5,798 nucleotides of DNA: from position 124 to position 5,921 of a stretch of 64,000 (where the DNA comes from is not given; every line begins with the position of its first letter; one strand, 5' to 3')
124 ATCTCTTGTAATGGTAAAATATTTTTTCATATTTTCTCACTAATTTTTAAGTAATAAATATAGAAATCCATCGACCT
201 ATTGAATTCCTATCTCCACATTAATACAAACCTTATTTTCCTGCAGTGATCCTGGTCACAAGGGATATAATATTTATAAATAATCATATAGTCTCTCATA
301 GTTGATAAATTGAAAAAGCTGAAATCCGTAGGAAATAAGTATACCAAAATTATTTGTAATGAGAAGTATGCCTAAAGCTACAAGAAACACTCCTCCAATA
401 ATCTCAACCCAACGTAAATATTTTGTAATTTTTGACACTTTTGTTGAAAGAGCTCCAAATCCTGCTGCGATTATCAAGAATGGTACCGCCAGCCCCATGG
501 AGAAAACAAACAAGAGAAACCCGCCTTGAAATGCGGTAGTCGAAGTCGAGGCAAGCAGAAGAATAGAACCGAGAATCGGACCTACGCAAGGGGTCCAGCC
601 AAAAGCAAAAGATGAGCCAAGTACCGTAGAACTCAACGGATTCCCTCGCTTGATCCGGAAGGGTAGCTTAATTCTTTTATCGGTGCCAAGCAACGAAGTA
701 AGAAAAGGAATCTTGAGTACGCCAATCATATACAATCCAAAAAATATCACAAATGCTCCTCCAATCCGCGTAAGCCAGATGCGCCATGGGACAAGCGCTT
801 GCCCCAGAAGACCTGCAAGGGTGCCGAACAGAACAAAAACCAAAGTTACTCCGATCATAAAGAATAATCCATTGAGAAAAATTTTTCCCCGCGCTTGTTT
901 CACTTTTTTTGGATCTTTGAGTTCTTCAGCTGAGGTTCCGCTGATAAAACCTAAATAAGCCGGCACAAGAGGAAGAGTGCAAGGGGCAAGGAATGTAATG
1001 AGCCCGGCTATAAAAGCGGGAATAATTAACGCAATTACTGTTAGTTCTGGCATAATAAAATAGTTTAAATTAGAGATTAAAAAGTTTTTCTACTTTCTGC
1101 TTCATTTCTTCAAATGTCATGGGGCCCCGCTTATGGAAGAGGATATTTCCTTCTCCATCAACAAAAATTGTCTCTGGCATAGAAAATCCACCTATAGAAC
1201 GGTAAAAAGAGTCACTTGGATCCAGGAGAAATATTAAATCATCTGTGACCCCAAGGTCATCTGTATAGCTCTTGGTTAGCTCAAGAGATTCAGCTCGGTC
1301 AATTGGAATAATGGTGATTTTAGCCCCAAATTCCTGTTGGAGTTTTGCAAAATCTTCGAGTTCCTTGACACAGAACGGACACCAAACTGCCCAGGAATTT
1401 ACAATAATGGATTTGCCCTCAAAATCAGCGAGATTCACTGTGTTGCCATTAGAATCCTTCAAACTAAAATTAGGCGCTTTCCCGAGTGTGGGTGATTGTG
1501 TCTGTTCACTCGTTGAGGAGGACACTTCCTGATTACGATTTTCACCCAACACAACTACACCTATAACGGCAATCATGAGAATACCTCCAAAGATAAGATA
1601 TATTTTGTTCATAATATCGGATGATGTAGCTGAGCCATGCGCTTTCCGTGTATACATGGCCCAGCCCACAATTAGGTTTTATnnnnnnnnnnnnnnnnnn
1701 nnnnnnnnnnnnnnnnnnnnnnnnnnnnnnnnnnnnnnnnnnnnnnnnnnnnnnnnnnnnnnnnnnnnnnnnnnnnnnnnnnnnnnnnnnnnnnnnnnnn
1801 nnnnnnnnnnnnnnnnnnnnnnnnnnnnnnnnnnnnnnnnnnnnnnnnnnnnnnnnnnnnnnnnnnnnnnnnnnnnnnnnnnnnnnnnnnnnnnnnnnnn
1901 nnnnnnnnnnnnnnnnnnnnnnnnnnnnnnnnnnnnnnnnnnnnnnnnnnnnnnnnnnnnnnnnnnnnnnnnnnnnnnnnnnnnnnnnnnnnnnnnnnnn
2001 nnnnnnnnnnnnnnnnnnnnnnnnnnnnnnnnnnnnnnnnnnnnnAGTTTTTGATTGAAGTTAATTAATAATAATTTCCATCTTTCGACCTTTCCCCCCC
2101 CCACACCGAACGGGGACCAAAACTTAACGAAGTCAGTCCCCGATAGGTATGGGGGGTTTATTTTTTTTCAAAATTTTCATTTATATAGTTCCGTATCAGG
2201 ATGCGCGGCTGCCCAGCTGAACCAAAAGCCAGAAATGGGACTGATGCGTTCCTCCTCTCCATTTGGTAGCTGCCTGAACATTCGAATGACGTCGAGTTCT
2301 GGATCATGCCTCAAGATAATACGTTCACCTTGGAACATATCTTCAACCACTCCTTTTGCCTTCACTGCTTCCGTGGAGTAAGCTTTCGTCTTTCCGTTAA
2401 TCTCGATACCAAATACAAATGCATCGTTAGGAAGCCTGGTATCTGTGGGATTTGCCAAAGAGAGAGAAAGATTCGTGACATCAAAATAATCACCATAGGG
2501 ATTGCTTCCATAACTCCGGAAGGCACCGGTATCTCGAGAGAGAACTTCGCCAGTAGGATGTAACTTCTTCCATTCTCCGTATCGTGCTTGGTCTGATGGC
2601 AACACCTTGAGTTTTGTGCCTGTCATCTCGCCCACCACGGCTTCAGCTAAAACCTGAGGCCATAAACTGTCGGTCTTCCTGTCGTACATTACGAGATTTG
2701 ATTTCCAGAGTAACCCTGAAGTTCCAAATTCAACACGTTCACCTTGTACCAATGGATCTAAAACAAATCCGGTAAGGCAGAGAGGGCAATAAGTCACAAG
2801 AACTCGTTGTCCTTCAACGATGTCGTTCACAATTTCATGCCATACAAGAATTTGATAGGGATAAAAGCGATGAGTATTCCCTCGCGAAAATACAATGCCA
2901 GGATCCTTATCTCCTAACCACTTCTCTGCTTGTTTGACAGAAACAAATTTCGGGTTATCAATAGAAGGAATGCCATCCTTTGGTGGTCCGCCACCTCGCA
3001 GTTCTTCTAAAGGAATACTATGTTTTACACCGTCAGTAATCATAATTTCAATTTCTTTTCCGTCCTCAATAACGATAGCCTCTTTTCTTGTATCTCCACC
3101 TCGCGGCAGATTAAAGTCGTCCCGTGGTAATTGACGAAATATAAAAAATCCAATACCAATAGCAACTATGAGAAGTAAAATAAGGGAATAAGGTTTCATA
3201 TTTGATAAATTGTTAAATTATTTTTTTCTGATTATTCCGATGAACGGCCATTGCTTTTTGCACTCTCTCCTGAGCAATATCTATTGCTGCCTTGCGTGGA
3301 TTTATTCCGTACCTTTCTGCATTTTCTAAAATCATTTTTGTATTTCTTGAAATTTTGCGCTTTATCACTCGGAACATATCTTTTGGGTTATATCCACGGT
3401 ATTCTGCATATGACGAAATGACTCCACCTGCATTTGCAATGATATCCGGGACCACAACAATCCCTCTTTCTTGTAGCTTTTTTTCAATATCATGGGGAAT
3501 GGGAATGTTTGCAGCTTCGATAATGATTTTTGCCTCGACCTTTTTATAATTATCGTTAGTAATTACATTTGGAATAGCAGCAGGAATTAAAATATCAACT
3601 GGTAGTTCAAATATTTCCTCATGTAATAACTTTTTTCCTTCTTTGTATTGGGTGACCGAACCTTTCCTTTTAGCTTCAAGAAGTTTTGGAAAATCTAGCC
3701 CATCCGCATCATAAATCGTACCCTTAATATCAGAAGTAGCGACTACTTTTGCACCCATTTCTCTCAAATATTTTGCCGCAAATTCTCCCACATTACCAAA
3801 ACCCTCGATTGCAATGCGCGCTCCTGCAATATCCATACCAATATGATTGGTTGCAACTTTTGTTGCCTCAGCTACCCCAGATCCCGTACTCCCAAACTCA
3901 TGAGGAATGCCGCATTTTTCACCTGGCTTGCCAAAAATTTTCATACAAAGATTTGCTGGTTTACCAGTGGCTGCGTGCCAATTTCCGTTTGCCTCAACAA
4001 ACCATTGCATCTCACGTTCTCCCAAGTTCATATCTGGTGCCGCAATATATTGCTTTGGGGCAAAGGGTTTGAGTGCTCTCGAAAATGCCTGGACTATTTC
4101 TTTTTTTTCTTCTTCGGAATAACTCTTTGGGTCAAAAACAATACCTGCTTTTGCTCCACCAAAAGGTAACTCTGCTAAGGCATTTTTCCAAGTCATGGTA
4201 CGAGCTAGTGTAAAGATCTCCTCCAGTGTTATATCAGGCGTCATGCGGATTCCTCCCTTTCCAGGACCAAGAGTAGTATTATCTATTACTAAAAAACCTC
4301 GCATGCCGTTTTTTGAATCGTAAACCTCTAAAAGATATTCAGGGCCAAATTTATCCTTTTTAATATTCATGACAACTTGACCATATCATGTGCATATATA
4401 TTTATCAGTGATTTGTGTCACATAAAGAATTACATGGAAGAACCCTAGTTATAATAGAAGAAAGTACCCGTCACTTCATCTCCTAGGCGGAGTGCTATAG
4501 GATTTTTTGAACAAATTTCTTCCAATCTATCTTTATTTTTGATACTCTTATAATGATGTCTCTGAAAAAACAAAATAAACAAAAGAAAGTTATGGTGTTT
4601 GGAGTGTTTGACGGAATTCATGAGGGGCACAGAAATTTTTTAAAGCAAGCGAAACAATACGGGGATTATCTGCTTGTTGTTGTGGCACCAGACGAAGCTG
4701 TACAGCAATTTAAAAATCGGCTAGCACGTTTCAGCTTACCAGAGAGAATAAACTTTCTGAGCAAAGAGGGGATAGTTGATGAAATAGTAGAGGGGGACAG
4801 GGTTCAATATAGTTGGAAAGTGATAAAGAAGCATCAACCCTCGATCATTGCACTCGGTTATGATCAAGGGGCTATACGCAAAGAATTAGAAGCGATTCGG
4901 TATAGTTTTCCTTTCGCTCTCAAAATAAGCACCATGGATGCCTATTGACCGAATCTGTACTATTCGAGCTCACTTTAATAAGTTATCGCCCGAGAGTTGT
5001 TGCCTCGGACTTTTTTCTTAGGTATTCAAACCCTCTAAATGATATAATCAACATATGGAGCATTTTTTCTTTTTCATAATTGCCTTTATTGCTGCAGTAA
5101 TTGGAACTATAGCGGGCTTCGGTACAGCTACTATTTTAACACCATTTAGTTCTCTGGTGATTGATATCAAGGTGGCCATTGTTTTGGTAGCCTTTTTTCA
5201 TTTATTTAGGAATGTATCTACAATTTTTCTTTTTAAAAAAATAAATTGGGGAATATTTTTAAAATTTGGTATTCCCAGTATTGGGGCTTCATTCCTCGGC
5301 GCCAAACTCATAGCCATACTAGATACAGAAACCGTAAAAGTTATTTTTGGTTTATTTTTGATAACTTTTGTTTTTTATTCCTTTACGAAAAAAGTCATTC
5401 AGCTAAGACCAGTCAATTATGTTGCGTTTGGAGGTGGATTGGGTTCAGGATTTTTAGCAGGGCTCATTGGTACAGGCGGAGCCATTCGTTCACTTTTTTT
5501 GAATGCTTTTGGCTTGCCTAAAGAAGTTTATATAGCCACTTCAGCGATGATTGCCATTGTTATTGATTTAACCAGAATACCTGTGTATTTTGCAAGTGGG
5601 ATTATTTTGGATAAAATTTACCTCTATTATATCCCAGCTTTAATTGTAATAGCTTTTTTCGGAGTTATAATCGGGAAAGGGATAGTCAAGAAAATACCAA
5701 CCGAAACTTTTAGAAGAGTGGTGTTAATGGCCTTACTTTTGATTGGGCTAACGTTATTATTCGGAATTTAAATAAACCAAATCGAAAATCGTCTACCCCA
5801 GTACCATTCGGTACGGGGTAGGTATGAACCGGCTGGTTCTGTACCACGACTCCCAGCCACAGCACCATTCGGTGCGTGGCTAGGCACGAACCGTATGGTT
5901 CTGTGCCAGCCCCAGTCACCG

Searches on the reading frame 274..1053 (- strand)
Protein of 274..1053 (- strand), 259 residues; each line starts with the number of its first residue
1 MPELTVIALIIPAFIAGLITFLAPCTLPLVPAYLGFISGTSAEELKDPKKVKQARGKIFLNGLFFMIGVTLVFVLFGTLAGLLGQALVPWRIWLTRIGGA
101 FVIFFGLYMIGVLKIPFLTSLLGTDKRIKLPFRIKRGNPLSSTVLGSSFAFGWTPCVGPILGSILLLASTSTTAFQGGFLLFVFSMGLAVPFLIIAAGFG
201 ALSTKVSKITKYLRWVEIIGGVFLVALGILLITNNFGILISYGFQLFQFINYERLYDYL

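Call 74: search_protein_families(library=pfam, proteins=[window:274-1053:-], max_evalue=0.001)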
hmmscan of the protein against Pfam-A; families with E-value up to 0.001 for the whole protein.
window:274-1053:- (259 aa): 2 families
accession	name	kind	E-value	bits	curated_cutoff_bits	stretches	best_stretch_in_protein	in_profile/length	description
PF02683.22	DsbD_TM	-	4.6e-20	72.3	27.1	1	10-233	4-216/219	Cytochrome C biogenesis protein transmembrane domain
PF13386.12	DsbD_2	-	3.4e-11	43.8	24.9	1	13-229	2-198/199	Cytochrome C biogenesis protein transmembrane region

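Call 96: find_encoding_contigs(protein=window:274-1053:-, flank=10000, max_places=1)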
Protein window:274-1053:- (259 aa): 5 contigs read that carry it; 1 place shown.
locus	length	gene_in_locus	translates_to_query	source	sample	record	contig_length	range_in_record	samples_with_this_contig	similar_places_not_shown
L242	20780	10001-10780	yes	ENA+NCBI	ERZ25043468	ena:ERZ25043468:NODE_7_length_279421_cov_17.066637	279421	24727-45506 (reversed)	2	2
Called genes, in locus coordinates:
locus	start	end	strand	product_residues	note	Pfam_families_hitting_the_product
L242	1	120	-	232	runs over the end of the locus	PF20582:UPF0758_N, PF04002:RadC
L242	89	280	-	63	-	PF12728:HTH_17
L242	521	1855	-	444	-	PF01071:GARS_A, PF02843:GARS_C (weak)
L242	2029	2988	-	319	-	PF00756:Esterase (weak), PF02230:Abhydrolase_2, PF00326:Peptidase_S9 (weak)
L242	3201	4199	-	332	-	PF04041:Glyco_hydro_130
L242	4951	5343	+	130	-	-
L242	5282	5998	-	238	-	PF01925:TauE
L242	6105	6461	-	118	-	PF01467:CTP_transf_like, PF06574:FAD_syn (weak)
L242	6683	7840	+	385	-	PF02812:ELFV_dehydrog_N, PF00208:ELFV_dehydrog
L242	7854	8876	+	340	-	PF11376:DUF3179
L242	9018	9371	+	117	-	-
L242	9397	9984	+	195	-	PF00578:AhpC-TSA, PF08534:Redoxin, PF13098:Thioredoxin_2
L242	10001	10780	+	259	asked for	PF02683:DsbD_TM, PF13386:DsbD_2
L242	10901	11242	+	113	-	PF00581:Rhodanese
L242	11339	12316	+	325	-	PF00890:FAD_binding_2 (weak), PF01266:DAO (faint), PF07992:Pyr_redox_2, PF13738:Pyr_redox_3, PF00070:Pyr_redox (weak)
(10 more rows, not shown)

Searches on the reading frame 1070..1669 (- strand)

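Call 74: search_protein_families(library=pfam, proteins=[window:1070-1669:-], max_evalue=0.001)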
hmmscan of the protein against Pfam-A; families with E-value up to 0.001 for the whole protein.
window:1070-1669:- (199 aa): 4 families
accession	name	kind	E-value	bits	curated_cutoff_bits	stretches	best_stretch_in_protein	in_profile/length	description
PF08534.16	Redoxin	-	1.2e-19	71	26.6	1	64-189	5-144/148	Redoxin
PF00578.27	AhpC-TSA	-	5.9e-17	62.2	26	1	64-176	4-121/124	AhpC/TSA family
PF13098.12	Thioredoxin_2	-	2.9e-07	31.2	27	1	84-192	4-103/104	Thioredoxin-like domain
PF00085.26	Thioredoxin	-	0.00038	20.8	23.5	1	84-135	17-68/103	Thioredoxin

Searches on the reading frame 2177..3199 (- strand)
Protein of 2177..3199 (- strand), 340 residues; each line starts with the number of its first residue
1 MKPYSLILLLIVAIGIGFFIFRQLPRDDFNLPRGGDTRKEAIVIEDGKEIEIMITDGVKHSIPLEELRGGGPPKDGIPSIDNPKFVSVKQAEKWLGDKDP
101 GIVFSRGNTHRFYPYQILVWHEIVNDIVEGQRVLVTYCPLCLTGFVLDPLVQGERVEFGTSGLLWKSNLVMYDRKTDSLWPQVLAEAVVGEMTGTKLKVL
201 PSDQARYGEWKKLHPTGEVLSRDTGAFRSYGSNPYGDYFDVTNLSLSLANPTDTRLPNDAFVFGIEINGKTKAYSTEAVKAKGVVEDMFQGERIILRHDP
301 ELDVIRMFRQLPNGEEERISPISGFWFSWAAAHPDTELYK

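Call 74: search_protein_families(library=pfam, proteins=[window:2177-3199:-], max_evalue=0.001)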
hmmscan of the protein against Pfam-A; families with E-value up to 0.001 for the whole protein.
window:2177-3199:- (340 aa): 1 family
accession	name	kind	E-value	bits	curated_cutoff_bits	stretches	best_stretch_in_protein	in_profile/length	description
PF11376.13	DUF3179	-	2.8e-83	280.2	27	1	74-316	1-242/292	Protein of unknown function (DUF3179)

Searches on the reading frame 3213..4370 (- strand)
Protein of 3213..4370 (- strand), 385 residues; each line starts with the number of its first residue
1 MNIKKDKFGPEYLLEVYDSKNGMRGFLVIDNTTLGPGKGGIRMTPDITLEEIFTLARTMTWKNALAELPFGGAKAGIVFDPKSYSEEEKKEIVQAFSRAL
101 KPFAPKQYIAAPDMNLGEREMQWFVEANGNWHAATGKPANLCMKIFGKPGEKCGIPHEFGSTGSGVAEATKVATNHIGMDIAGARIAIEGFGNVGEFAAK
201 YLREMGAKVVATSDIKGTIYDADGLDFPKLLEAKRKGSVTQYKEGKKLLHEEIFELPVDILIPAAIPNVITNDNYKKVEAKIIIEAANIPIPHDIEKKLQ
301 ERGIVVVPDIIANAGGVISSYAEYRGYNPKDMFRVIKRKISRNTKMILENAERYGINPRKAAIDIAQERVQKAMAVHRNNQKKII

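Call 74: search_protein_families(library=pfam, proteins=[window:3213-4370:-], max_evalue=0.001)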
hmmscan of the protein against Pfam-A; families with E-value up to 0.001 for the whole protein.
window:3213-4370:- (385 aa): 3 families
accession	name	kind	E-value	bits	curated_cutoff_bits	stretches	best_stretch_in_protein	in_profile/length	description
PF00208.27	ELFV_dehydrog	-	2.2e-57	195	23.4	1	154-376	2-239/241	Glutamate/Leucine/Phenylalanine/Valine dehydrogenase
PF02812.23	ELFV_dehydrog_N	-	1.1e-33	116.1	25.3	1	20-126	14-125/129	Glu/Leu/Phe/Val dehydrogenase, dimerisation domain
PF02826.25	2-Hacid_dh_C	-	0.00043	20.2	25.1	1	174-215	27-68/178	D-isomer specific 2-hydroxyacid dehydrogenase, NAD binding domain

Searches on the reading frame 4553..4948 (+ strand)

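Call 74: search_protein_families(library=pfam, proteins=[window:4553-4948:+], max_evalue=0.001)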
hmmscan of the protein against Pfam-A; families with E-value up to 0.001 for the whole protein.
window:4553-4948:+ (131 aa): 2 families
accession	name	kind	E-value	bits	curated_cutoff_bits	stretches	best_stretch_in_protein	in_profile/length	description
PF01467.32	CTP_transf_like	-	1.2e-13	51.9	21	1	15-120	2-106/133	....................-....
PF06574.18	FAD_syn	-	3.6e-08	33.8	27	1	6-74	2-77/158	FAD synthetase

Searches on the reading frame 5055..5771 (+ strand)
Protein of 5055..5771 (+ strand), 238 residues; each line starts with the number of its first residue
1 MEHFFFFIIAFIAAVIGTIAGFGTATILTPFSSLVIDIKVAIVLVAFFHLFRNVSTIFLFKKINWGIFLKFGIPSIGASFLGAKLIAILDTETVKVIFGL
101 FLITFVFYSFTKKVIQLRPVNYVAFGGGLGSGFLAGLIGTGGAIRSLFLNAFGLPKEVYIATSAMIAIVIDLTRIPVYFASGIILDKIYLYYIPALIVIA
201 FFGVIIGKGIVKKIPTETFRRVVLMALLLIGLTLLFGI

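Call 74: search_protein_families(library=pfam, proteins=[window:5055-5771:+], max_evalue=0.001)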
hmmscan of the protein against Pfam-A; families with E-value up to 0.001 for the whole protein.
window:5055-5771:+ (238 aa): 1 family
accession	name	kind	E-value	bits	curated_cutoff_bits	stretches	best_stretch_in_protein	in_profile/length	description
PF01925.25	TauE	-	1.9e-31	110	32.6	1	7-233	2-236/237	Sulfite exporter TauE/SafE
